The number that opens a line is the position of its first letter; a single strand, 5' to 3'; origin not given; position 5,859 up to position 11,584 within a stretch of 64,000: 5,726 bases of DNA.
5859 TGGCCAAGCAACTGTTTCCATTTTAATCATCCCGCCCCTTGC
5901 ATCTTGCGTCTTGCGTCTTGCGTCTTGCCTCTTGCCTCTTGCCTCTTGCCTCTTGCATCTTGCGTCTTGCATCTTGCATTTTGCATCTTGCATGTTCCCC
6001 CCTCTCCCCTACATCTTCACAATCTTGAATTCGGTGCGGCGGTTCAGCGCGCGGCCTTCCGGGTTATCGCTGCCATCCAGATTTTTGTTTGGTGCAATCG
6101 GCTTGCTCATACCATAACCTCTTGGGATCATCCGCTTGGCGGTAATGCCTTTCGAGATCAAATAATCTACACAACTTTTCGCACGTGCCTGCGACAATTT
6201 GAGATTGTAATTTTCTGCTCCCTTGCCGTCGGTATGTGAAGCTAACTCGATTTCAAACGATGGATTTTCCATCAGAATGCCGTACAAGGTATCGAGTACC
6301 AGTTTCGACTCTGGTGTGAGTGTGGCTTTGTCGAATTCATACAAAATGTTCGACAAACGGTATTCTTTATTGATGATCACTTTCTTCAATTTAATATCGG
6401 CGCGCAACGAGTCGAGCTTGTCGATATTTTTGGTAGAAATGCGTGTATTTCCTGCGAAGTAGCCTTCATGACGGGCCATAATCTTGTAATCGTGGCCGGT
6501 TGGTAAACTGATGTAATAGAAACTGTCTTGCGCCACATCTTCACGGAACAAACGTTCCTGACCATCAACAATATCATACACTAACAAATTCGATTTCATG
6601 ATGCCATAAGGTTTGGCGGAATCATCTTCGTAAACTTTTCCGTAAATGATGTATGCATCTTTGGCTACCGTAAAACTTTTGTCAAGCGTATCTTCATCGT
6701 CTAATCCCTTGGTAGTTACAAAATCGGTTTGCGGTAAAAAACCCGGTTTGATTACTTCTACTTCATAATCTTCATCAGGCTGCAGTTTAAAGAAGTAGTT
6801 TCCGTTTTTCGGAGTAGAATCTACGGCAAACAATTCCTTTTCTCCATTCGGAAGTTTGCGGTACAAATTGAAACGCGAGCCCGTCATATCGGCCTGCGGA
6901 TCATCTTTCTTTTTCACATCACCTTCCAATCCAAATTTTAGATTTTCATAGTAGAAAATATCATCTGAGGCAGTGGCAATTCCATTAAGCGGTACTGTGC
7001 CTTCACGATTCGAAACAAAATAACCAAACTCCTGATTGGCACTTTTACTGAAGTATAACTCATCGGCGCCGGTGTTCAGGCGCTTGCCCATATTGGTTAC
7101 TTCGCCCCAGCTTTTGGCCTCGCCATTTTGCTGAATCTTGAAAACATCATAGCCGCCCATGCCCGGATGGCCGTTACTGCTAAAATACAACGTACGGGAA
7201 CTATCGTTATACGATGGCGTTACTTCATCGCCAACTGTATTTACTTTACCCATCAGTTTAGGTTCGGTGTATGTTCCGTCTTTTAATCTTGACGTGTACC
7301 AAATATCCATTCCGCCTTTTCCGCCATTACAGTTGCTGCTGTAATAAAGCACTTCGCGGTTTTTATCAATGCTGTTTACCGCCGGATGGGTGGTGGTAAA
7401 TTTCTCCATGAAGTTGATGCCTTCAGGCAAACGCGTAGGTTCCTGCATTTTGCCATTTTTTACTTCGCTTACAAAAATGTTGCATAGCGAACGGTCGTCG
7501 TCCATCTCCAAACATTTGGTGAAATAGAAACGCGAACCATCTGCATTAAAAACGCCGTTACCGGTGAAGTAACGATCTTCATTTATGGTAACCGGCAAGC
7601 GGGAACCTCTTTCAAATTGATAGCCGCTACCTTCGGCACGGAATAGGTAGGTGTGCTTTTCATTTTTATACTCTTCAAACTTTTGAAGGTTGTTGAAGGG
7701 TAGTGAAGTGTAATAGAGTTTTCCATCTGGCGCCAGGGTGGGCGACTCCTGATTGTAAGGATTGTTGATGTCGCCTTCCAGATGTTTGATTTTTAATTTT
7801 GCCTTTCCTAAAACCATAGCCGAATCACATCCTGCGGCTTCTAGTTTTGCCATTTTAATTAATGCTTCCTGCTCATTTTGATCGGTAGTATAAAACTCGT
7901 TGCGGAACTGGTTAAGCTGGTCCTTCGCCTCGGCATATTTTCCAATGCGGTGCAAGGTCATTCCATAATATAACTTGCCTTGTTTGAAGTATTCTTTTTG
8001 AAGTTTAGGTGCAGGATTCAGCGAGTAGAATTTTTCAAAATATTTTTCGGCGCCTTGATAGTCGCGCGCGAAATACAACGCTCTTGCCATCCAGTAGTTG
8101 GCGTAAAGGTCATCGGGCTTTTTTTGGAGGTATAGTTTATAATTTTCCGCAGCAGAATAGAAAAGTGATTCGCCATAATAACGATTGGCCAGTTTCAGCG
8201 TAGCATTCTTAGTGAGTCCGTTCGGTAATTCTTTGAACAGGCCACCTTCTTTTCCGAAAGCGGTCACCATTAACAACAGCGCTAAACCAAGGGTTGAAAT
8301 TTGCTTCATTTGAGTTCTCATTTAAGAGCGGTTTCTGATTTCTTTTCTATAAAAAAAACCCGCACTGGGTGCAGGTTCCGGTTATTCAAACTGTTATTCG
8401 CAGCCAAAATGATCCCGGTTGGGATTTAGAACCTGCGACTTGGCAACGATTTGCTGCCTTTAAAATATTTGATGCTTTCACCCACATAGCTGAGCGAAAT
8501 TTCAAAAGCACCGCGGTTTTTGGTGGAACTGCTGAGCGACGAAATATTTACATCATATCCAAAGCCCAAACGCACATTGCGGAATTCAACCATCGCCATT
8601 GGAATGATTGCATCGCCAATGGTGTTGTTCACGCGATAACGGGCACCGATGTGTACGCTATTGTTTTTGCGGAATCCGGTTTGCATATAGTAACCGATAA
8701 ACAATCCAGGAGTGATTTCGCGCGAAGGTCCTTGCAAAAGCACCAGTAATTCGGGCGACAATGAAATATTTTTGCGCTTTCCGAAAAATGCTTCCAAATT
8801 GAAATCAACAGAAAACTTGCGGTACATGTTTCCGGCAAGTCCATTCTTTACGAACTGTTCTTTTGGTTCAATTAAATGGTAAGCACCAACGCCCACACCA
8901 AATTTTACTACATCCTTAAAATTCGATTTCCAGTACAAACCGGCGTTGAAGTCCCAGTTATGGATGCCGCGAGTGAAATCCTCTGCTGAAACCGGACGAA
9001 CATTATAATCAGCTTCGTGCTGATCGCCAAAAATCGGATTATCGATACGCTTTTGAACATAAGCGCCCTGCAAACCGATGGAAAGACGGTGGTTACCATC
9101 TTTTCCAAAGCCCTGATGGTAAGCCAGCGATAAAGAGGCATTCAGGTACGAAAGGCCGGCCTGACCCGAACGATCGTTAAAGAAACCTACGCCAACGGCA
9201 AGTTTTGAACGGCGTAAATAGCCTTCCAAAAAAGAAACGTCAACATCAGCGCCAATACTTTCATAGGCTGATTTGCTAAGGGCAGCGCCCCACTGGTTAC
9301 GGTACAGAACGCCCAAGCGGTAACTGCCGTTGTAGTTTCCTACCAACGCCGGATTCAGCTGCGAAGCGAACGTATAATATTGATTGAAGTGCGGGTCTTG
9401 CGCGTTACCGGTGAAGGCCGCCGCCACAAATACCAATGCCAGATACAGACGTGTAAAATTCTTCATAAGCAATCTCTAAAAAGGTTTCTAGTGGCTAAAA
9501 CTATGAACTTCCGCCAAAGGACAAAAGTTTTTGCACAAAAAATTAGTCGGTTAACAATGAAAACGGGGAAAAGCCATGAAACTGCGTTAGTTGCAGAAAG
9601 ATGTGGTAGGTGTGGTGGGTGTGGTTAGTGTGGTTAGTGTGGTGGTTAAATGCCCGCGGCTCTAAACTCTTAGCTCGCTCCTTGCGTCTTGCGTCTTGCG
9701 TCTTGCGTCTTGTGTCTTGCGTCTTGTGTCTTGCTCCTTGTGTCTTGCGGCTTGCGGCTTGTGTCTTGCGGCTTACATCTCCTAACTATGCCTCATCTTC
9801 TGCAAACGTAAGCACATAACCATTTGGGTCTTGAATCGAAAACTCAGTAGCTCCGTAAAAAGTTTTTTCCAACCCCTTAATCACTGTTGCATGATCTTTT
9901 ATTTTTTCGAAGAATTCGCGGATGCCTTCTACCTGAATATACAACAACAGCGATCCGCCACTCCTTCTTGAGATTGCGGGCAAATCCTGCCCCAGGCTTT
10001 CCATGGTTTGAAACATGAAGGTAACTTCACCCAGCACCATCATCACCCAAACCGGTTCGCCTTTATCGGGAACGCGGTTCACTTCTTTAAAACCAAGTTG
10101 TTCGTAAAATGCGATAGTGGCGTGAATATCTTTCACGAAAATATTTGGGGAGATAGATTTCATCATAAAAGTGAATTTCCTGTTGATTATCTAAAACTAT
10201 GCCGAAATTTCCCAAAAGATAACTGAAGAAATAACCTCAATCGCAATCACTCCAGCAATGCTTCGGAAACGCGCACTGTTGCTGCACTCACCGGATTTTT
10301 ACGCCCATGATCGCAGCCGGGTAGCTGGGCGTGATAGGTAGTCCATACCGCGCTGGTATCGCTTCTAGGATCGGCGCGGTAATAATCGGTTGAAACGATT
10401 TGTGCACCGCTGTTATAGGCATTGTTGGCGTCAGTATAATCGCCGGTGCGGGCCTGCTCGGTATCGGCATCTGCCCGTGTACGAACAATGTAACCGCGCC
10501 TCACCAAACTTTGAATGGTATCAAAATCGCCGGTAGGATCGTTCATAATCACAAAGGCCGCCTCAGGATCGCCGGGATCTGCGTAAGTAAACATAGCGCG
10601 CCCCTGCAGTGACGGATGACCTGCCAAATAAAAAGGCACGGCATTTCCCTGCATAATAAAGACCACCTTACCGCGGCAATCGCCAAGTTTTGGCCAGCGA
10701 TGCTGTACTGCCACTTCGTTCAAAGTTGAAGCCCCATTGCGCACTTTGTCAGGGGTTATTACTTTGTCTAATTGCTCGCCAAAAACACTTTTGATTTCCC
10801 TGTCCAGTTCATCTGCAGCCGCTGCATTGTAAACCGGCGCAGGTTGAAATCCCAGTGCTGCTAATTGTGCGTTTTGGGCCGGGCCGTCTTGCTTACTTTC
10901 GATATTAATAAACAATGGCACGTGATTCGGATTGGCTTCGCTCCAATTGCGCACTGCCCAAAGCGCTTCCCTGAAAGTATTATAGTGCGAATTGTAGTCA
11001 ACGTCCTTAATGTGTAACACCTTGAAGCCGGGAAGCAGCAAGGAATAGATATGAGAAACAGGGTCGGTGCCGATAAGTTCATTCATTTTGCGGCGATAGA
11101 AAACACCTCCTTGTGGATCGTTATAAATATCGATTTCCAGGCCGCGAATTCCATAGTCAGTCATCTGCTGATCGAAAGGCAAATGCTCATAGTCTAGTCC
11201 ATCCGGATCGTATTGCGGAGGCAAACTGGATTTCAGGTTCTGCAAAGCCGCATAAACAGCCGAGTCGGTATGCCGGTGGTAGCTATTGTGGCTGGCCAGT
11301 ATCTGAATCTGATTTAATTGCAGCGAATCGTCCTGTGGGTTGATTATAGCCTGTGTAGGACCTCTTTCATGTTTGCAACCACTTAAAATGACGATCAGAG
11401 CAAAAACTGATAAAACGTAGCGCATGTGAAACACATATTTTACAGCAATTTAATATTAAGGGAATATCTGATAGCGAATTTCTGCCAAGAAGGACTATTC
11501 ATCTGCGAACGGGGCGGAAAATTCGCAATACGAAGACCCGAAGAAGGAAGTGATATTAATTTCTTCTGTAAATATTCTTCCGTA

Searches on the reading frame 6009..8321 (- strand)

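Call 58: search_protein_families(library=pfam, proteins=[window:6009-8321:-], max_evalue=0.00001)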
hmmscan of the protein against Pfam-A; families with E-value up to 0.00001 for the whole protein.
window:6009-8321:- (770 aa): 2 families
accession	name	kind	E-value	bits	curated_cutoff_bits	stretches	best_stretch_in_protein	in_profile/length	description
PF00691.25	OmpA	-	1.6e-16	60.9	27.2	1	661-749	2-92/98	OmpA family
PF07676.18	PD40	-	6.9e-09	35.9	20.9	0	184-206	4-27/38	WD40-like Beta Propeller Repeat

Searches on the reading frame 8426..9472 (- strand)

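Call 58: search_protein_families(library=pfam, proteins=[window:8426-9472:-], max_evalue=0.00001)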
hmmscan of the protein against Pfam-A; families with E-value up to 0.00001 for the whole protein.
window:8426-9472:- (348 aa): 1 family
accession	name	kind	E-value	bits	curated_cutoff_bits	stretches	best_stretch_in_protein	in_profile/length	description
PF11751.14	PorP_SprF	-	1.6e-38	133.3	22.3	1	23-329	3-273/273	Type IX secretion system membrane protein PorP/SprF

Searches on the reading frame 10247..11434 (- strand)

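Call 58: search_protein_families(library=pfam, proteins=[window:10247-11434:-], max_evalue=0.00001)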
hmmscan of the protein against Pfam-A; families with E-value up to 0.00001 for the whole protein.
window:10247-11434:- (395 aa): 1 family
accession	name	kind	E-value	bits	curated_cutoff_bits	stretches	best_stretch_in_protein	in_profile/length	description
PF16670.11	PI-PLC-C1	-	2.1e-106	356.2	29.9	1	38-381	1-329/329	Phosphoinositide phospholipase C, Ca2+-dependent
